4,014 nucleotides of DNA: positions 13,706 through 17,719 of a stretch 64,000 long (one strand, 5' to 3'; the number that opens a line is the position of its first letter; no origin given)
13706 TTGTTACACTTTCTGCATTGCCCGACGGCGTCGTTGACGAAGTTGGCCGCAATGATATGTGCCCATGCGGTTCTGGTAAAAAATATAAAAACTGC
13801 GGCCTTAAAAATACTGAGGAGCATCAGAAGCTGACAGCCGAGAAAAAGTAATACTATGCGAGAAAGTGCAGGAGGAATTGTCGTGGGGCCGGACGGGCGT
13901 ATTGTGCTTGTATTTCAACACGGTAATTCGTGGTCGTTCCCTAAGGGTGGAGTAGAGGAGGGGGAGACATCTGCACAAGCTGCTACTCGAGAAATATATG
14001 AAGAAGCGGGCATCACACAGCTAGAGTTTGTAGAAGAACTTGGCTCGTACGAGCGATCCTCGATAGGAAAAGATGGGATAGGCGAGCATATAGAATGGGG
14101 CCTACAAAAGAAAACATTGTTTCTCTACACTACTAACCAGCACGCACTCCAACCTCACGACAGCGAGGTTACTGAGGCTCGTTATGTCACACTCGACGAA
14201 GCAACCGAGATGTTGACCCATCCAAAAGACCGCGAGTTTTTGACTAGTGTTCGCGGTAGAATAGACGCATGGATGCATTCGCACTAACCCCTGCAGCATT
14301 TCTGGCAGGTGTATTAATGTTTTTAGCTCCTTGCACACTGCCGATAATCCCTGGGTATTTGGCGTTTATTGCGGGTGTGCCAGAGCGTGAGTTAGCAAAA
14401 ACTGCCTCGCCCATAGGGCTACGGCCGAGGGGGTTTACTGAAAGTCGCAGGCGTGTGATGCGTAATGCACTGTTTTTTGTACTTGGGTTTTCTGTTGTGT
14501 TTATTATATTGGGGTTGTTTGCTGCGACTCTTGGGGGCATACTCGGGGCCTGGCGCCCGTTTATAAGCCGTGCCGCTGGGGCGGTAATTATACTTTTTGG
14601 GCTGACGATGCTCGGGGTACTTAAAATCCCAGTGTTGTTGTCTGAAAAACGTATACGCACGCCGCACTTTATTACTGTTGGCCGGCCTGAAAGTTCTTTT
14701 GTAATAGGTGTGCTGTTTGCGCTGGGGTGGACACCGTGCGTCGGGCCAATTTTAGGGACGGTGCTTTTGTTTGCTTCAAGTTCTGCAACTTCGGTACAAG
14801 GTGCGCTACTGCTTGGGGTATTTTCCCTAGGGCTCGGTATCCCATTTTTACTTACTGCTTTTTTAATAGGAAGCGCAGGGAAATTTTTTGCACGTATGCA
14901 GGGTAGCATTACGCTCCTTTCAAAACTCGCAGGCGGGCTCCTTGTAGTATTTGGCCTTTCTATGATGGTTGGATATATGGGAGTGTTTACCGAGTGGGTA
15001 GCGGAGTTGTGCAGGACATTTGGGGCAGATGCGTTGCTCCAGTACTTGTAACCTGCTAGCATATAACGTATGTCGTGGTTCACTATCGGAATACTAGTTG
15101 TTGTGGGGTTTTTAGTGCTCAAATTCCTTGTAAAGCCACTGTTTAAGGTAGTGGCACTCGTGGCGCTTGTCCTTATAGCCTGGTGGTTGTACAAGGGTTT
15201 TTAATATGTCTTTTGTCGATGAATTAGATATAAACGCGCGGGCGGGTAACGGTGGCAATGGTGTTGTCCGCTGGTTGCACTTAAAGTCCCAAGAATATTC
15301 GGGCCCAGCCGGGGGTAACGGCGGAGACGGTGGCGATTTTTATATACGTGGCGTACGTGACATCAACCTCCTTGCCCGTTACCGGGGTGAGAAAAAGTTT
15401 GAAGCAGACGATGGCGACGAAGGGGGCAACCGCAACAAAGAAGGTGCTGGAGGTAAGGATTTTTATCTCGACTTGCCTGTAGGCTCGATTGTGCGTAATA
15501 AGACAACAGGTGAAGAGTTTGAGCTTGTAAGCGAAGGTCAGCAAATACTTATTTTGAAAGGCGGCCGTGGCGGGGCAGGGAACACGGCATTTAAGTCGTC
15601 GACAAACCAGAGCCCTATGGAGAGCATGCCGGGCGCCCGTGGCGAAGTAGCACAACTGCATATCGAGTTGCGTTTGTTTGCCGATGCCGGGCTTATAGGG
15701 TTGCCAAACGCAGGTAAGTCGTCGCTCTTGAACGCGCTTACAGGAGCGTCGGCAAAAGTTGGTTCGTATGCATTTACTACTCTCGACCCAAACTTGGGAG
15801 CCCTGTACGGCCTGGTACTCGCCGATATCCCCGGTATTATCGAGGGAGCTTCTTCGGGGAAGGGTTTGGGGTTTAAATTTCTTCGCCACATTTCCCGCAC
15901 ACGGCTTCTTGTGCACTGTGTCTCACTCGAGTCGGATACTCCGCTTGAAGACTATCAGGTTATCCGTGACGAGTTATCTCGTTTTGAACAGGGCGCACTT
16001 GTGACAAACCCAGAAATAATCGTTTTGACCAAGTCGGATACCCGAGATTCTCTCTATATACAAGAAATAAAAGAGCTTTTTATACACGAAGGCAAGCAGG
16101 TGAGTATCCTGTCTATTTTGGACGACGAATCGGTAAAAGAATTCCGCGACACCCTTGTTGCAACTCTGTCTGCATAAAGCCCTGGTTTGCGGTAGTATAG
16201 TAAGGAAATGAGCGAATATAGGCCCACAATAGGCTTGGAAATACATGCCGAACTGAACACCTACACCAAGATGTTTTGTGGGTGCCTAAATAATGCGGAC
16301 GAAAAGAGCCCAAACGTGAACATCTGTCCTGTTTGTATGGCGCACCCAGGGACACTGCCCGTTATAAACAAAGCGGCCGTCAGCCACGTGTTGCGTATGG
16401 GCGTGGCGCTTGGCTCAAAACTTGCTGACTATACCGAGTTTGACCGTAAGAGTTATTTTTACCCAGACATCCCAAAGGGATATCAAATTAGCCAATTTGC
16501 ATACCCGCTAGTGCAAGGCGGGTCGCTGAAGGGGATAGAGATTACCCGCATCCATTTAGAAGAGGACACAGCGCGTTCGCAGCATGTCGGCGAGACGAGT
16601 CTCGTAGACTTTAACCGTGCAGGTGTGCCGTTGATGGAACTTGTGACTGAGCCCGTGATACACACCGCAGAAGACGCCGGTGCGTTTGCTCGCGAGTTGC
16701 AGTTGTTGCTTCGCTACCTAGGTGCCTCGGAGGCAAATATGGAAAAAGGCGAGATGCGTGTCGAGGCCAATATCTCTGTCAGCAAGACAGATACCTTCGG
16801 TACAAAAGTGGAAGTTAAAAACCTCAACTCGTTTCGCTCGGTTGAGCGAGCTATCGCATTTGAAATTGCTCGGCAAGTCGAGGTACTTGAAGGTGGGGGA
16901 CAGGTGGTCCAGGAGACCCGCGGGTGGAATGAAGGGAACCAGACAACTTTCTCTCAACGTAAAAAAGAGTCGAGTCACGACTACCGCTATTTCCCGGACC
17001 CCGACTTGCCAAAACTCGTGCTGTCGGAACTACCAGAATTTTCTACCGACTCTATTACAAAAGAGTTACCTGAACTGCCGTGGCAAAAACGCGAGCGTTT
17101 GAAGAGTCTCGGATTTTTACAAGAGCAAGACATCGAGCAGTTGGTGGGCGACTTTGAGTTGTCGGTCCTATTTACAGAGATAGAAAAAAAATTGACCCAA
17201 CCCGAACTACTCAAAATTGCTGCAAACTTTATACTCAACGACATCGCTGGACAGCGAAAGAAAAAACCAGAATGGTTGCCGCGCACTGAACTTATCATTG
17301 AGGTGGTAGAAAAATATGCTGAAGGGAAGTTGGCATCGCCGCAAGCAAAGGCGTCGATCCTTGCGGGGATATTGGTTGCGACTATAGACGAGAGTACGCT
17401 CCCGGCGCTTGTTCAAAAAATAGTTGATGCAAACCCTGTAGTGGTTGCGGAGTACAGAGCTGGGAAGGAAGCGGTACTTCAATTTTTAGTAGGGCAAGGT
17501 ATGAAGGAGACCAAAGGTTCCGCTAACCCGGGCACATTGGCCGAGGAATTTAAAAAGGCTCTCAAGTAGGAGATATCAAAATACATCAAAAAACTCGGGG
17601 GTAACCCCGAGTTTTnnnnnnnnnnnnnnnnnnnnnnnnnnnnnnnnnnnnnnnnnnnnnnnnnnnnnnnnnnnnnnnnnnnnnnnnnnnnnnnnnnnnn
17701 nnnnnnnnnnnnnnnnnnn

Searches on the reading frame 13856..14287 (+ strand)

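Call 76: search_protein_families(library=pfam, proteins=[window:13856-14287:+], max_evalue=0.001)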
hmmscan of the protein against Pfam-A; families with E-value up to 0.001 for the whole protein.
window:13856-14287:+ (143 aa): 1 family
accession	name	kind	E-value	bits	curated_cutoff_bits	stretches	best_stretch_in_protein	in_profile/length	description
PF00293.34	NUDIX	-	9.3e-21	74.7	21.1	1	3-129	4-131/134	NUDIX domain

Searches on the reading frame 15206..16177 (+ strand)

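Call 76: search_protein_families(library=pfam, proteins=[window:15206-16177:+], max_evalue=0.001)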
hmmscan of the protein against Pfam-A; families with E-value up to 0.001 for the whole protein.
window:15206-16177:+ (323 aa): 4 families
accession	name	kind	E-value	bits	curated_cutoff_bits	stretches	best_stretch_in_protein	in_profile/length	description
PF01018.28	GTP1_OBG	-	1.6e-42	145.2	27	1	4-157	1-155/155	GTP1/OBG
PF01926.29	MMR_HSR1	-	5.7e-23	81.6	21.9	1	161-276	2-113/113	50S ribosome-binding GTPase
PF02421.24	FeoB_N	-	1.2e-08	35.1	27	1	162-211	4-57/156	Ferrous iron transport protein B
PF03193.22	RsgA_GTPase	-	0.00095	19.5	30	0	163-211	111-168/174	RsgA GTPase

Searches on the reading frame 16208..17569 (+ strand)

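Call 76: search_protein_families(library=pfam, proteins=[window:16208-17569:+], max_evalue=0.001)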
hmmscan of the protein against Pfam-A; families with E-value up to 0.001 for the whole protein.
window:16208-17569:+ (453 aa): 2 families
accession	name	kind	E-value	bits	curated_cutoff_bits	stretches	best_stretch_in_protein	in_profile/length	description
PF02934.20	GatB_N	-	4.6e-106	354.5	23.4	1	7-274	2-273/277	GatB/GatE catalytic domain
PF02637.23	GatB_Yqey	-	6.6e-17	62.2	27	1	366-452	48-148/148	GatB domain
